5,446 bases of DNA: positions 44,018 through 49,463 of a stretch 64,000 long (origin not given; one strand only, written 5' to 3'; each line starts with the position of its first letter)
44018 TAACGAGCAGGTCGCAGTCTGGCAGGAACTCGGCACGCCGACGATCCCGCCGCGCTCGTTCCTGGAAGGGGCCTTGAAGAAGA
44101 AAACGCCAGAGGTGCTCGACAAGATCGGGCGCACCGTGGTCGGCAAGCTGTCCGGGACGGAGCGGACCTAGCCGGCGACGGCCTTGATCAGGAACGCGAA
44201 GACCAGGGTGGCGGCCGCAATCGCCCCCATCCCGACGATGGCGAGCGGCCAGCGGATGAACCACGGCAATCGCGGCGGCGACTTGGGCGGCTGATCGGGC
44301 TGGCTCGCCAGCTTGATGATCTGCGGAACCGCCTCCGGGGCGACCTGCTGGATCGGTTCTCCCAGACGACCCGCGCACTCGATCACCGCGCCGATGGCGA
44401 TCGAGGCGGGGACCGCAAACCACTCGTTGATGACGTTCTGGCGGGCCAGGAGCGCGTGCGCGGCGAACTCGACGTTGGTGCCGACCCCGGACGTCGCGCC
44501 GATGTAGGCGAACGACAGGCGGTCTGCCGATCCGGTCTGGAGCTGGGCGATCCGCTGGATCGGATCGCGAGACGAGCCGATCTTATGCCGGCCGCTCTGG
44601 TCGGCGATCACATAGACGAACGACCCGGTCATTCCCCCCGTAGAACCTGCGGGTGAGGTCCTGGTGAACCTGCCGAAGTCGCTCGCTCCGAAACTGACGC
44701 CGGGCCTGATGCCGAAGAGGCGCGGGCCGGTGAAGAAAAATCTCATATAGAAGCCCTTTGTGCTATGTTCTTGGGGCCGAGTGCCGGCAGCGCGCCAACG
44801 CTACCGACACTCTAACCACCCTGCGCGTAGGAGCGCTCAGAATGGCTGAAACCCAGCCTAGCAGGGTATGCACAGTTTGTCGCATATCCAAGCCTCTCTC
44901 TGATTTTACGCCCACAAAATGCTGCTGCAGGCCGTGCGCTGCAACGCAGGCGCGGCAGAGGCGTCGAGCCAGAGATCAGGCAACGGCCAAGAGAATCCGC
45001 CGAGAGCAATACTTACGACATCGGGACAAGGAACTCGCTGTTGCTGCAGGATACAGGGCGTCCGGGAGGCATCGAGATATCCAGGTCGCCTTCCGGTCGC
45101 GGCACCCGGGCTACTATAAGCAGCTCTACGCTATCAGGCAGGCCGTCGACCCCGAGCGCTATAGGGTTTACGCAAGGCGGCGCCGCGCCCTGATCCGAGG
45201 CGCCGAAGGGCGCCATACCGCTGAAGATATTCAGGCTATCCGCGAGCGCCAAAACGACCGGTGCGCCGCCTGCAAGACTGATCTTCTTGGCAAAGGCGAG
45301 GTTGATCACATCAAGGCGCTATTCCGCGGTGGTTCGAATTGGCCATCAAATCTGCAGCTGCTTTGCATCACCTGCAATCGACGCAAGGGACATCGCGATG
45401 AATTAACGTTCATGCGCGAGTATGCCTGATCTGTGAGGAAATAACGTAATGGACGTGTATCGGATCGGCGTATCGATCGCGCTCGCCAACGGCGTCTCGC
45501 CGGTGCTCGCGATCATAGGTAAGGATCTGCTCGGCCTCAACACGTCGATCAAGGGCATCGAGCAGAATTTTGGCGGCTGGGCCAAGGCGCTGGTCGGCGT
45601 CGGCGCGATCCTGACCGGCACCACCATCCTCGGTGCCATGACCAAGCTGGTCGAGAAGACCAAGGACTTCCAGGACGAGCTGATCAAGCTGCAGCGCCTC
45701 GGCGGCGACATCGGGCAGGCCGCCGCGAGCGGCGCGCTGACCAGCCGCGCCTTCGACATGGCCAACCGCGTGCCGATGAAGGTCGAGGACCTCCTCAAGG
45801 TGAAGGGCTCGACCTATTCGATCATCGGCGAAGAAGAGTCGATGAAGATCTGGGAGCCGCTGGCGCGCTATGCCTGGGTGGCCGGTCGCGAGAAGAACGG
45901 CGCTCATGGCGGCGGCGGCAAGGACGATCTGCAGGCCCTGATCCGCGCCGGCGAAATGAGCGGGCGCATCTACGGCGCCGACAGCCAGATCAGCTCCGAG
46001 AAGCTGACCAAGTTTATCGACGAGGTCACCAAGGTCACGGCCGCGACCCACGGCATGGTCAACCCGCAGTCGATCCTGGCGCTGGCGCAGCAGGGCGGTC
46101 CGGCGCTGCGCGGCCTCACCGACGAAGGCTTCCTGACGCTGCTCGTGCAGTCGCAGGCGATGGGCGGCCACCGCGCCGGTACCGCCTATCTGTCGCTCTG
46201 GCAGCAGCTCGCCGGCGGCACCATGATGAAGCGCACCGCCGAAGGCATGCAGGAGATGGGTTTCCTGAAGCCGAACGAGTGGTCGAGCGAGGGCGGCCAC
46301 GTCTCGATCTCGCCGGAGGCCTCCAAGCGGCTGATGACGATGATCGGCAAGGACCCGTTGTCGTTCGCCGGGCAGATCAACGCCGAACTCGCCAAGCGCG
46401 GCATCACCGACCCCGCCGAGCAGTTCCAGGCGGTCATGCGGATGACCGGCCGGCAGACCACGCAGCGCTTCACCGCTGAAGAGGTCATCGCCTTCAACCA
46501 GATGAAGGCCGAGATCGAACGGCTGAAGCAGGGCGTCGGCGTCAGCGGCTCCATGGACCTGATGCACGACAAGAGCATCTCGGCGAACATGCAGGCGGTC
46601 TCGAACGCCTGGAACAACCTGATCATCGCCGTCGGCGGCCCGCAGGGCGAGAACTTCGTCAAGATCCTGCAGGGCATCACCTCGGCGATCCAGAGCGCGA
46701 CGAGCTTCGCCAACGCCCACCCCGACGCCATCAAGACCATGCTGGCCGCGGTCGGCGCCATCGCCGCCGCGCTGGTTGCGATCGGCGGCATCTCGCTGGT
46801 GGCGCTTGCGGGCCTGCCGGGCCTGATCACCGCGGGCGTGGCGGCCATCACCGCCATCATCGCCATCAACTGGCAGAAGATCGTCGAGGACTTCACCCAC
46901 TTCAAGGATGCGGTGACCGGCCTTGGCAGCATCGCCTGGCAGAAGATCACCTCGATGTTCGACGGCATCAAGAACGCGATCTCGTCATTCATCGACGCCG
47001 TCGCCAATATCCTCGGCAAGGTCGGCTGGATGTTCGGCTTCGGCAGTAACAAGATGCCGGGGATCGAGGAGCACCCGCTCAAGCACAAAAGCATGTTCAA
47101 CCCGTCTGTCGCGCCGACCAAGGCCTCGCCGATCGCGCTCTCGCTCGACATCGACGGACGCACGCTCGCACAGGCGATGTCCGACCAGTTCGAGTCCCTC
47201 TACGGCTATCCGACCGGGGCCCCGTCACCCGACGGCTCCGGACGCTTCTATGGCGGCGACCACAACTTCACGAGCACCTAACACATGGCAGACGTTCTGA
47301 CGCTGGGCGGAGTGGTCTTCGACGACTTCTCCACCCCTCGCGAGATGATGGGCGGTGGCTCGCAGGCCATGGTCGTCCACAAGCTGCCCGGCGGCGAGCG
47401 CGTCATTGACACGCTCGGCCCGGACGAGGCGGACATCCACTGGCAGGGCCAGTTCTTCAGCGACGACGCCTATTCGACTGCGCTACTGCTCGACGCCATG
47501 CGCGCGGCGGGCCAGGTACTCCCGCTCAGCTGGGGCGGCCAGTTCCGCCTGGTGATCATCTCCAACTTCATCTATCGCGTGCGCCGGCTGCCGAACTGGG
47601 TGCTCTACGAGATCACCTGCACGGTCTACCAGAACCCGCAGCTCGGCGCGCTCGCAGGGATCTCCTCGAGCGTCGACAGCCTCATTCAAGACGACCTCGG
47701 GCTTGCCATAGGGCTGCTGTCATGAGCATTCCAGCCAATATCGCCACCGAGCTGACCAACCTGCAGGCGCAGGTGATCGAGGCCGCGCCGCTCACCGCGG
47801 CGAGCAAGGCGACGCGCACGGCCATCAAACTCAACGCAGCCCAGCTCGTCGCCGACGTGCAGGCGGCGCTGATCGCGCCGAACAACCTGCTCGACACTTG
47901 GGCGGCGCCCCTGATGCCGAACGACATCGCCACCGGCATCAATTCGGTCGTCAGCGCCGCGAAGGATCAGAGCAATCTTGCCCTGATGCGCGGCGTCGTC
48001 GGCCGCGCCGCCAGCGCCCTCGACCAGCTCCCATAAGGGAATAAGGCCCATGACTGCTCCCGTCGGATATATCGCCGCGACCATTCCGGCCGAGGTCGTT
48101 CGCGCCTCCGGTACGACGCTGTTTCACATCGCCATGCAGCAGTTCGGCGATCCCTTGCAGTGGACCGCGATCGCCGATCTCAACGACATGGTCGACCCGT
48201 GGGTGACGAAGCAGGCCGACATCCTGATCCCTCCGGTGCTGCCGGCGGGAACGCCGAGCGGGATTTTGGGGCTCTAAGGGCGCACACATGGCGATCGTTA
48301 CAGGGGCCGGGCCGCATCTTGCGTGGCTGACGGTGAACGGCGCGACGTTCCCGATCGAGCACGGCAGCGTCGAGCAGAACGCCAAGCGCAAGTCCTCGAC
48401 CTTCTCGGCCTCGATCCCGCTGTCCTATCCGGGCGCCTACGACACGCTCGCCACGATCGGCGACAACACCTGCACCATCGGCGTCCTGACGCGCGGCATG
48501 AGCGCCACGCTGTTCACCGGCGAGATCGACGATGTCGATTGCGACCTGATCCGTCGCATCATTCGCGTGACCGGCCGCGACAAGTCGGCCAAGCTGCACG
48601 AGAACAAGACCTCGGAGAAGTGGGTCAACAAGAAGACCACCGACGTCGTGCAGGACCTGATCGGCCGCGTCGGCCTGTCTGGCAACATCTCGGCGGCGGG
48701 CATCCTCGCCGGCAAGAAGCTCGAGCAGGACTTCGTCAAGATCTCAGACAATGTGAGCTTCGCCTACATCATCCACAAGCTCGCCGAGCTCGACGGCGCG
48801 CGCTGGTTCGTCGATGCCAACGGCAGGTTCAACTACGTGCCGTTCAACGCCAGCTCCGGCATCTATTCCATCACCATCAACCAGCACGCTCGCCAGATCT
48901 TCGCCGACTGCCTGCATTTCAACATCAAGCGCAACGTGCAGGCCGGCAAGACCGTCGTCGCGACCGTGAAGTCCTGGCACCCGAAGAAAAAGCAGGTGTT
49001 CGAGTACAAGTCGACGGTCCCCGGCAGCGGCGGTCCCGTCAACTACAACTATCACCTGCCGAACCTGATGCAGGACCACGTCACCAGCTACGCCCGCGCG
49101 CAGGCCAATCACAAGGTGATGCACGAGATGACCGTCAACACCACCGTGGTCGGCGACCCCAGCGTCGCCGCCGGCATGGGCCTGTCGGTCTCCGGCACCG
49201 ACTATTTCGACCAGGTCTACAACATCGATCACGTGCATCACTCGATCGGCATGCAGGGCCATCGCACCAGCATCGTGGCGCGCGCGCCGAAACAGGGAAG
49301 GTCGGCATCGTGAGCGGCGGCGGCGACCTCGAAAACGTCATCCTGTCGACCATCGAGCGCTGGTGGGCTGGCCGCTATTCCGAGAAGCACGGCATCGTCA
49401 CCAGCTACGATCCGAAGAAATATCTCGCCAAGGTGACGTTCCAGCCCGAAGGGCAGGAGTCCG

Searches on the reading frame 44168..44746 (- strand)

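Call 33: search_protein_families(library=pfam, proteins=[window:44168-44746:-], max_evalue=0.01)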
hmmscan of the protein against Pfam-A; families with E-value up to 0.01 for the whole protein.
window:44168-44746:- (192 aa): 2 families
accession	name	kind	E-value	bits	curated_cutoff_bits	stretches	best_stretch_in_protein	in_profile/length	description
PF13455.12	MUG113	-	1.7e-07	32.2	22.3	1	54-116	1-65/73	Meiotically up-regulated gene 113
PF10544.15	T5orf172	-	1.8e-06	28.8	20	1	43-124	2-96/101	T5orf172 domain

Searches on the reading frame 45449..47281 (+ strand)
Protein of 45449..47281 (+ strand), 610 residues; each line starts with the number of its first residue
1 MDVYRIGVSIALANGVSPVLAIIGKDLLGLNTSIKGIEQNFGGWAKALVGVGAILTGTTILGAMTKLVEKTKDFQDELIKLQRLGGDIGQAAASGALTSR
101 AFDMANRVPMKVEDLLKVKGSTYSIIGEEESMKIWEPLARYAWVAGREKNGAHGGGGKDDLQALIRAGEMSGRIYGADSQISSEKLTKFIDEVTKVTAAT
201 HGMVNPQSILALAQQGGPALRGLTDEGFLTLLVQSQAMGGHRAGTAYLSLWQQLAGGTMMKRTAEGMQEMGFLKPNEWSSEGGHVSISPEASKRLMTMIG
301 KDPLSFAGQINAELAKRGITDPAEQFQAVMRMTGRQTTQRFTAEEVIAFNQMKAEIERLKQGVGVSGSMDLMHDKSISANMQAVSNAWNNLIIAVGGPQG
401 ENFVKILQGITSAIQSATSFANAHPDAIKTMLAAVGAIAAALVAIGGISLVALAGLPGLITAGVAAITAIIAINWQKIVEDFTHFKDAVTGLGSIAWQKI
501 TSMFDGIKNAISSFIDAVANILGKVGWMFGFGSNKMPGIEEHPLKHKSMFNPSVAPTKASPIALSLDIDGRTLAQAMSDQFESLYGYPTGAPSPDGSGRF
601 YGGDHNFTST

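Call 32: search_protein_families(library=pfam, proteins=[window:45449-47281:+], max_evalue=0.01)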
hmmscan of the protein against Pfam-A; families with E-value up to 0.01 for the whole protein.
window:45449-47281:+ (610 aa): 0 families

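Call 40: search_protein_families(library=phrogs, proteins=[window:45449-47281:+], max_evalue=0.001)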
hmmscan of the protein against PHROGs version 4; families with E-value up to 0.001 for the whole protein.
window:45449-47281:+ (610 aa): 6 families
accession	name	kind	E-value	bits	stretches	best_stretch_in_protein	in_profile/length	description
phrog_28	-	tail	2.1e-19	70.6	1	30-518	232-706/1228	tail length tape measure protein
phrog_991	-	tail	1.3e-08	33.9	1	33-545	254-737/1966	tail length tape measure protein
phrog_1535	-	tail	5.4e-07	29.1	1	380-519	748-891/1152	tail length tape measure protein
phrog_58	-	tail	1.4e-05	24.7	1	33-480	290-654/1544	tail length tape measure protein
phrog_8462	-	tail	0.00057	19.7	1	339-526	208-379/672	tail length tape measure protein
phrog_1272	-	tail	0.00061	18.6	1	374-520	529-710/1606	tail length tape measure protein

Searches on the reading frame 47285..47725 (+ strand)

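Call 75: search_protein_families(library=pfam, proteins=[window:47285-47725:+], max_evalue=0.01)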
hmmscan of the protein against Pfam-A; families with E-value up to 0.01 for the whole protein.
window:47285-47725:+ (146 aa): 1 family
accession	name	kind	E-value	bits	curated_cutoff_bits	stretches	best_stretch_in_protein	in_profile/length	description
PF06995.16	Phage_P2_GpU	-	0.0058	16.7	27.5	0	34-85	28-81/120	Phage P2 GpU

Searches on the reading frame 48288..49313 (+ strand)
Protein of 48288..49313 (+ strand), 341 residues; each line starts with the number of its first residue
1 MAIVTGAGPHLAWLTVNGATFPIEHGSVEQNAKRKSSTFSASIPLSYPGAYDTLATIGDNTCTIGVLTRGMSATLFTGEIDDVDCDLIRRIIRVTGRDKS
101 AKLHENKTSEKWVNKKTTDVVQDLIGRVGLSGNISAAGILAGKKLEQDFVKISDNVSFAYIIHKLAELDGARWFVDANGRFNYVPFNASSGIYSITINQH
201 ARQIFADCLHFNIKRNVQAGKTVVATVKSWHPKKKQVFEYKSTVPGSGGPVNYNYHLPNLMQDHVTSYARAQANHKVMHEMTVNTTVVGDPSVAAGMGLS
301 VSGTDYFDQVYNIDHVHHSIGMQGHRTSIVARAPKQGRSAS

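Call 32: search_protein_families(library=pfam, proteins=[window:48288-49313:+], max_evalue=0.01)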
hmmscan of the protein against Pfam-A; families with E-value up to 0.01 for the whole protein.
window:48288-49313:+ (341 aa): 2 families
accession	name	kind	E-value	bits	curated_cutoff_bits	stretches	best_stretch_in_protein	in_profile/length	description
PF05954.17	Phage_GPD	-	9.9e-05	22.1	30.1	1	53-321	22-302/305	Phage tail baseplate hub (GPD)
PF24032.1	YQBQ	-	0.00014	21.8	27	0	267-328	228-290/294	YQBQ-like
